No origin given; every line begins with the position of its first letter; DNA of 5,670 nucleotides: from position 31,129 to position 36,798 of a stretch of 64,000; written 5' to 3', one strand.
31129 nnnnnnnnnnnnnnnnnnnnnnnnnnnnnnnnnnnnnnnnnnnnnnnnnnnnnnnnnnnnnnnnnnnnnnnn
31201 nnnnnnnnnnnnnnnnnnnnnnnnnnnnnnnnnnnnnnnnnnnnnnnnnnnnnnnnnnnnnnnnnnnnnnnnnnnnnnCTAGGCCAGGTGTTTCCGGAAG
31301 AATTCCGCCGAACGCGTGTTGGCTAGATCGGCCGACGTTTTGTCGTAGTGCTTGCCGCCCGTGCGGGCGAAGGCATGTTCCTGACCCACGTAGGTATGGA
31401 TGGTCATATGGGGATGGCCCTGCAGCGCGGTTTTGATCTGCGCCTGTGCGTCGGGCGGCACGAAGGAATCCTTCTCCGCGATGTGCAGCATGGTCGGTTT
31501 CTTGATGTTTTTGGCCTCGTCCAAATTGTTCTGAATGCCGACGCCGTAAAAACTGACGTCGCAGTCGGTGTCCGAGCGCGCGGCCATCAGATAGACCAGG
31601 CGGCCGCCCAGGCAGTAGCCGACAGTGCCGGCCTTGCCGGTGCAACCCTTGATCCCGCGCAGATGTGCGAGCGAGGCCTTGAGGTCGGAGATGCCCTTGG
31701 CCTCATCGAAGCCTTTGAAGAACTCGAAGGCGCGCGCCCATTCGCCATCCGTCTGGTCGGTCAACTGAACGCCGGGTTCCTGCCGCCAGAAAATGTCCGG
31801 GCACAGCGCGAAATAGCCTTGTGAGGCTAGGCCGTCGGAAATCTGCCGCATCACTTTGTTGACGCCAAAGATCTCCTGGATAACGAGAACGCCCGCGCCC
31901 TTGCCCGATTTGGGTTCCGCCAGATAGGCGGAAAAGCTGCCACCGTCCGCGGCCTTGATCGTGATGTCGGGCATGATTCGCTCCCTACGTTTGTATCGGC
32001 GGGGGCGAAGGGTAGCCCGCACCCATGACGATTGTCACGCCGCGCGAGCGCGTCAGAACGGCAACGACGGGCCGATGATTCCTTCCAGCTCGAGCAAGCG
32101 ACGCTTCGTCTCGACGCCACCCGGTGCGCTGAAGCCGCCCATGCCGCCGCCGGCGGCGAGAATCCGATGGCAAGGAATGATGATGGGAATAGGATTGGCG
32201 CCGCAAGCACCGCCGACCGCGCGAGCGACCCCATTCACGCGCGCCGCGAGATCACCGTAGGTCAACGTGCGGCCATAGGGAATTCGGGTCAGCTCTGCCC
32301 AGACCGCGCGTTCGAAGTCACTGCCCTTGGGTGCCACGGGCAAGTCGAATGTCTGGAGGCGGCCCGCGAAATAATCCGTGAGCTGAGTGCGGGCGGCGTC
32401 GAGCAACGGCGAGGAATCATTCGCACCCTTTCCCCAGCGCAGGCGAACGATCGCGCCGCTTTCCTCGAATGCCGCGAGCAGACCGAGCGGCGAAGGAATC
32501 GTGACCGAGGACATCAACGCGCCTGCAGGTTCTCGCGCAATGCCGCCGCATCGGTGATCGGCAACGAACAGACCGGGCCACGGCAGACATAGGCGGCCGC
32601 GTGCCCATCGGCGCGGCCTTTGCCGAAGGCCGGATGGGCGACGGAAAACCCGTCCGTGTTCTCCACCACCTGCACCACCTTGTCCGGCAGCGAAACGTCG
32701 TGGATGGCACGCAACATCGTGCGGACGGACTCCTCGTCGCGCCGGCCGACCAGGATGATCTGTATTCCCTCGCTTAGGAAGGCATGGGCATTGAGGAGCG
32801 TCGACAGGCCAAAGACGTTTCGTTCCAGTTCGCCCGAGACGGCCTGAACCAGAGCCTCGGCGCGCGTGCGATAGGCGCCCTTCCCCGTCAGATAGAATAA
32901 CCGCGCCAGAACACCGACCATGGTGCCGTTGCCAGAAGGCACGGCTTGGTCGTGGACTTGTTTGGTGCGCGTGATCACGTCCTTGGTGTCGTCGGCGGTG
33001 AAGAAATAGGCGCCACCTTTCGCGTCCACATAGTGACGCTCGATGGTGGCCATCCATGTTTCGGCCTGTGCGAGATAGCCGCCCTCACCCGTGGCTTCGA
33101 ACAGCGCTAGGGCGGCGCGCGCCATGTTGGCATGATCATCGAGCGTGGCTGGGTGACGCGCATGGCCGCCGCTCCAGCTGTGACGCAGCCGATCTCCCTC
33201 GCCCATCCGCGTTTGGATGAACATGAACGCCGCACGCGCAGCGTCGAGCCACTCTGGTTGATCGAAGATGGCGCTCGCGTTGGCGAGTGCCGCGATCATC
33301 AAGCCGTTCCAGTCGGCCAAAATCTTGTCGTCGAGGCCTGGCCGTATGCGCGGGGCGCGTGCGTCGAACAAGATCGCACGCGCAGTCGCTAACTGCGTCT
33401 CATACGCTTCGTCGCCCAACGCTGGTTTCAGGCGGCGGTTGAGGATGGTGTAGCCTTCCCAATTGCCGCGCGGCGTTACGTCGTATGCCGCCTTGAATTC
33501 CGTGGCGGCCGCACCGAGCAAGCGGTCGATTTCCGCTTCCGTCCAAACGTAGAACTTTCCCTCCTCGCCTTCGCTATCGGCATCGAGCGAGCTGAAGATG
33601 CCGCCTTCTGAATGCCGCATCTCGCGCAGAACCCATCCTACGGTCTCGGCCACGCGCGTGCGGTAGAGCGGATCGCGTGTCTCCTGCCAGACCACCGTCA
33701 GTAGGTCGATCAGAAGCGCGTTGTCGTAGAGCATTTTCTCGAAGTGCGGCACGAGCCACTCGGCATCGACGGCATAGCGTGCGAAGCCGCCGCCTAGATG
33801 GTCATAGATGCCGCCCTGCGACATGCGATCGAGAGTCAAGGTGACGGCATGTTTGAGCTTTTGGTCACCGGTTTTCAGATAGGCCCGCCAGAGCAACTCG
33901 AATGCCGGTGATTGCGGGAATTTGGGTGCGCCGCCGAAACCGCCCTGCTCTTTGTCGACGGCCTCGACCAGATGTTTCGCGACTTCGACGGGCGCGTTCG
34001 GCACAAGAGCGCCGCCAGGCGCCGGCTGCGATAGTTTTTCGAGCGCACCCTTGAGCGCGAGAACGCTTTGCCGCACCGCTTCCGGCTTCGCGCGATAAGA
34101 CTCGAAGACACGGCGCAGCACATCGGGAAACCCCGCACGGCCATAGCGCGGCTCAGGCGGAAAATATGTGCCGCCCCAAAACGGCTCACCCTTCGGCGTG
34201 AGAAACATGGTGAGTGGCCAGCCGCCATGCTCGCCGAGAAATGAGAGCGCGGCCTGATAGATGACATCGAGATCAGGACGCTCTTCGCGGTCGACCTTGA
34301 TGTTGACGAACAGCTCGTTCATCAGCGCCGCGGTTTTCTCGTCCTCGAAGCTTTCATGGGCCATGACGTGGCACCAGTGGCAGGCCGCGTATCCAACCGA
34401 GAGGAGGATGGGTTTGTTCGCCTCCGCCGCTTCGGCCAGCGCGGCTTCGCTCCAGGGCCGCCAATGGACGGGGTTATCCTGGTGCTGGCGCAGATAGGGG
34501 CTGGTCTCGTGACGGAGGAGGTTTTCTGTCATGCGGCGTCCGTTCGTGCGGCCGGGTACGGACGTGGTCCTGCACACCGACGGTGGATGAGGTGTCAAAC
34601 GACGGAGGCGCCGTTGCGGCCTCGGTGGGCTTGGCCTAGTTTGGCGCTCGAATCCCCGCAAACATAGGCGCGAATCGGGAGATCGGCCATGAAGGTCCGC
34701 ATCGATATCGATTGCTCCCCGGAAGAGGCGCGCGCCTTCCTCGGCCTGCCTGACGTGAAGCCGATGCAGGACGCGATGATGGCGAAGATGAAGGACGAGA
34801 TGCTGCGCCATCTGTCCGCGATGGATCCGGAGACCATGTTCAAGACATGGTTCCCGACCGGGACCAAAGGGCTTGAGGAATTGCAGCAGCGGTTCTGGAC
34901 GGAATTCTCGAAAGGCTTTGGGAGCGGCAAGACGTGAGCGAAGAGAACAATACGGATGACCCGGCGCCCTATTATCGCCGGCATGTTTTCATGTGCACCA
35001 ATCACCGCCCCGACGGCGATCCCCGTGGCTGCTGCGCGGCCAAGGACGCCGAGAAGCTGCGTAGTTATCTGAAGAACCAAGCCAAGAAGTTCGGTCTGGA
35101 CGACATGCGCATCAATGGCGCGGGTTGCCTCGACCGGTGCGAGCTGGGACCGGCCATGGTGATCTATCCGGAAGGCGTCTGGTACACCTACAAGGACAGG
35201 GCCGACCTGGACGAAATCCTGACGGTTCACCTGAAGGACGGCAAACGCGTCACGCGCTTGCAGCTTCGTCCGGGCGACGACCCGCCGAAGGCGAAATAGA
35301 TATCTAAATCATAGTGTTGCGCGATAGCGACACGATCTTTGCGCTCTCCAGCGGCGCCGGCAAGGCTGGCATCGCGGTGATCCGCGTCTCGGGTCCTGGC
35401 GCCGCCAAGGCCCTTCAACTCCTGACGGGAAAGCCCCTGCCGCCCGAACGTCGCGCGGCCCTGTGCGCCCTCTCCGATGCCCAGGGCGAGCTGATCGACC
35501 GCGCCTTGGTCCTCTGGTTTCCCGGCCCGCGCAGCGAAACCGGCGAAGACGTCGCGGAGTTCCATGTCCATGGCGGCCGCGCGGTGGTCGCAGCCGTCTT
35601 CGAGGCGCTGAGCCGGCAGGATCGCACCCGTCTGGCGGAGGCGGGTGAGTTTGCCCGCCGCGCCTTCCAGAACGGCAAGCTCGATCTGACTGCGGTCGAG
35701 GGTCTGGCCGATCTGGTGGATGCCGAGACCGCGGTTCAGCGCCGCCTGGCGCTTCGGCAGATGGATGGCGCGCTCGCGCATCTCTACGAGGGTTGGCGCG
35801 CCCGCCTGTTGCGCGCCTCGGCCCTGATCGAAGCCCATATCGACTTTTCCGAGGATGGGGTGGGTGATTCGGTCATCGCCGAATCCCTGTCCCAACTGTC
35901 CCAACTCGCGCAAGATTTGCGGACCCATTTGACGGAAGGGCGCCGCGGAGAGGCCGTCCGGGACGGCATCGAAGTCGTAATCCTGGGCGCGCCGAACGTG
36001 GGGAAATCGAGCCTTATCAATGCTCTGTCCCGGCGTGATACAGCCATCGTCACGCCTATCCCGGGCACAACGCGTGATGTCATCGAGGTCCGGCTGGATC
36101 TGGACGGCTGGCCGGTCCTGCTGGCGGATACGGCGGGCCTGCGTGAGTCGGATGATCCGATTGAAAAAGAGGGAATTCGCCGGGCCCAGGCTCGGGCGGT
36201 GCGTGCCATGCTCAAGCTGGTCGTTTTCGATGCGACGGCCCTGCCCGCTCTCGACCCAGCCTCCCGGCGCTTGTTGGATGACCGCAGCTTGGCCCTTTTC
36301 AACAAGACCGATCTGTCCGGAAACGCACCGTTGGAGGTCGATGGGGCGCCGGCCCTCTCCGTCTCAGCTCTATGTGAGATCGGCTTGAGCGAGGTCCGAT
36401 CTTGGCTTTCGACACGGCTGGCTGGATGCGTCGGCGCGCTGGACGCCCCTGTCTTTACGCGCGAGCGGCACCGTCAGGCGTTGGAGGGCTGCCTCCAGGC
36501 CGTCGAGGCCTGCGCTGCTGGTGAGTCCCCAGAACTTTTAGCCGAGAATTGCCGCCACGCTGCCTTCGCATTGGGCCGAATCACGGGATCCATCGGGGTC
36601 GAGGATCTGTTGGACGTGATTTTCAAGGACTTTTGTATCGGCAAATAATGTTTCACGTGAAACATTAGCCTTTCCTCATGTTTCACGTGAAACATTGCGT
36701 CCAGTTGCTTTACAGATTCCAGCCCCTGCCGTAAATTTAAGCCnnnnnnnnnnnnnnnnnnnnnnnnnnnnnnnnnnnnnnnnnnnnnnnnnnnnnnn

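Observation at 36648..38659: Cluster of three parS centromere sites flanking mnmG, next to parAB and about 10.5 kb from the putative origin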

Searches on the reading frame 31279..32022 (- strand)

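Call 9: search_protein_families(library=ncbifam, proteins=[window:31279-32022:-], max_evalue=1e-10)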
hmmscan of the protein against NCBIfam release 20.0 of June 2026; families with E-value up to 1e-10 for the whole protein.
window:31279-32022:- (247 aa): 1 family
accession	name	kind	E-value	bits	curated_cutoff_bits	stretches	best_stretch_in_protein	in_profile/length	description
NF041440.1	hydrolase_YghX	exception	2.9e-26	92.3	460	1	28-246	80-292/292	YghX family hydrolase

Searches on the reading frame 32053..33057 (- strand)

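Call 9: search_protein_families(library=ncbifam, proteins=[window:32053-33057:-], max_evalue=1e-10)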
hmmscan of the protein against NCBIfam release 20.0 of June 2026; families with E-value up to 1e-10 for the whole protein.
window:32053-33057:- (334 aa): 5 families
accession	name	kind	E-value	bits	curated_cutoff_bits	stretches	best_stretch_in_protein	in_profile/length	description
TIGR00589.1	ogt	superfamily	8.9e-26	89.8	46.4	1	247-325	2-80/80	methylated-DNA--[protein]-cysteine S-methyltransferase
NF007626.0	PRK10286.1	equivalog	8.8e-24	84.5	192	1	224-327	64-168/171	methylated-DNA--[protein]-cysteine S-methyltransferase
NF011964.0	PRK15435.1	equivalog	1.8e-16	60.1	345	1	231-325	254-348/354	bifunctional DNA-binding transcriptional regulator/O6-methylguanine-DNA methyltransferase Ada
NF003022.0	PRK03887.1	equivalog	9.4e-16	58.1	164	1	246-327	91-170/175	methylated-DNA--protein-cysteine methyltransferase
NF041132.1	DNA_protcyst_Mta_Thcoc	equivalog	9.8e-16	58.1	250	1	246-326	91-169/169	methylated-DNA--protein-cysteine methyltransferase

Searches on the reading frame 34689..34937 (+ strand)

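Call 30: search_protein_families(library=pfam, proteins=[window:34689-34937:+])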
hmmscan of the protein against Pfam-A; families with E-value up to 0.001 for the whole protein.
window:34689-34937:+ (82 aa): 1 family
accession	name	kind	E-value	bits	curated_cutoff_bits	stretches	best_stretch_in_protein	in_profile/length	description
PF20099.4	DUF6489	-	8.9e-18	64.5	23.6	1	1-61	1-61/80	Family of unknown function (DUF6489)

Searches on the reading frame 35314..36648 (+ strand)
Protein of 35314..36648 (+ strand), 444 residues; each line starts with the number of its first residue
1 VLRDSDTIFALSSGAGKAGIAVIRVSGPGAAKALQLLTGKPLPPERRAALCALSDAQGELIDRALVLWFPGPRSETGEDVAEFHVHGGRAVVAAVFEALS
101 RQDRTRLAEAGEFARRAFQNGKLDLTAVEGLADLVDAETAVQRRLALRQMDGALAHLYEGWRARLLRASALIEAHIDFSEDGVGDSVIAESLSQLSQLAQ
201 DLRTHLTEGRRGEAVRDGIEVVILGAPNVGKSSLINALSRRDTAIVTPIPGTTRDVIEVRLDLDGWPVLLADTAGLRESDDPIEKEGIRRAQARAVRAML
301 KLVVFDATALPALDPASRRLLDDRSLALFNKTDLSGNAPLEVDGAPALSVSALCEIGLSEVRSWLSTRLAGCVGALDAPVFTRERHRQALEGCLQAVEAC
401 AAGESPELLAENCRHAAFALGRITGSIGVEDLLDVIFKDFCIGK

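Call 4: search_protein_families(library=ncbifam, proteins=[window:35314-36648:+])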
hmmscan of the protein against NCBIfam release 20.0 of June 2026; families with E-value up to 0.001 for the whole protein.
window:35314-36648:+ (444 aa): 15 families
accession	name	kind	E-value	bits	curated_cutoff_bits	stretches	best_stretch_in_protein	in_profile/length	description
NF003661.0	PRK05291.1-3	equivalog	1.1e-168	562.3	380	1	5-444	3-448/448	tRNA uridine-5-carboxymethylaminomethyl(34) synthesis GTPase MnmE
TIGR00450.1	mnmE_trmE_thdF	equivalog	5.1e-77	259.8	252.6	1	17-444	6-446/446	tRNA uridine-5-carboxymethylaminomethyl(34) synthesis GTPase MnmE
TIGR03594.1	GTPase_EngA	equivalog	2.7e-23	82.7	306.7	1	189-309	143-269/432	ribosome biogenesis GTPase Der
TIGR03918.1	GTP_HydF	equivalog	4.7e-17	61.9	325.55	1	219-366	8-164/392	[FeFe] hydrogenase H-cluster maturation GTPase HydF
TIGR00231.1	small_GTP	domain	1.2e-13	51.1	42.5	1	219-310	4-96/164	GTP-binding protein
NF000908.1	PRK00089.1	equivalog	6.8e-13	48.5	237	1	221-335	6-123/291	GTPase Era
NF007071.0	PRK09518.1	equivalog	9.1e-13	47.6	953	1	217-308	442-537/706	bifunctional cytidylate kinase/GTPase Der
NF002828.0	PRK03003.1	equivalog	4.1e-12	45.4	631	1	211-279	205-274/477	ribosome biogenesis GTPase Der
TIGR03596.1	GTPase_YlqF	equivalog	3.6e-11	43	208.2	1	190-275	89-172/276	ribosome biogenesis GTPase YlqF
TIGR00436.1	era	equivalog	9.9e-09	34.9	116.25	1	220-283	2-65/270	GTPase Era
TIGR03597.1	GTPase_YqeH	equivalog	2.9e-08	33.3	297.4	1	215-280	152-219/361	ribosome biogenesis GTPase YqeH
TIGR03598.1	GTPase_YsxC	equivalog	5.9e-07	29.3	124.45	1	217-256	17-57/186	ribosome biogenesis GTP-binding protein YihA/YsxC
TIGR00437.1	feoB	equivalog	3.5e-06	26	315.65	1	225-310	1-85/594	ferrous iron transport protein B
TIGR03156.1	GTP_HflX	equivalog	0.00028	19.9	216.75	0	188-275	159-246/351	GTPase HflX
NF003255.0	PRK04213.1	equivalog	0.00079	18.8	164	0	218-262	9-52/204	GTP-binding protein EngB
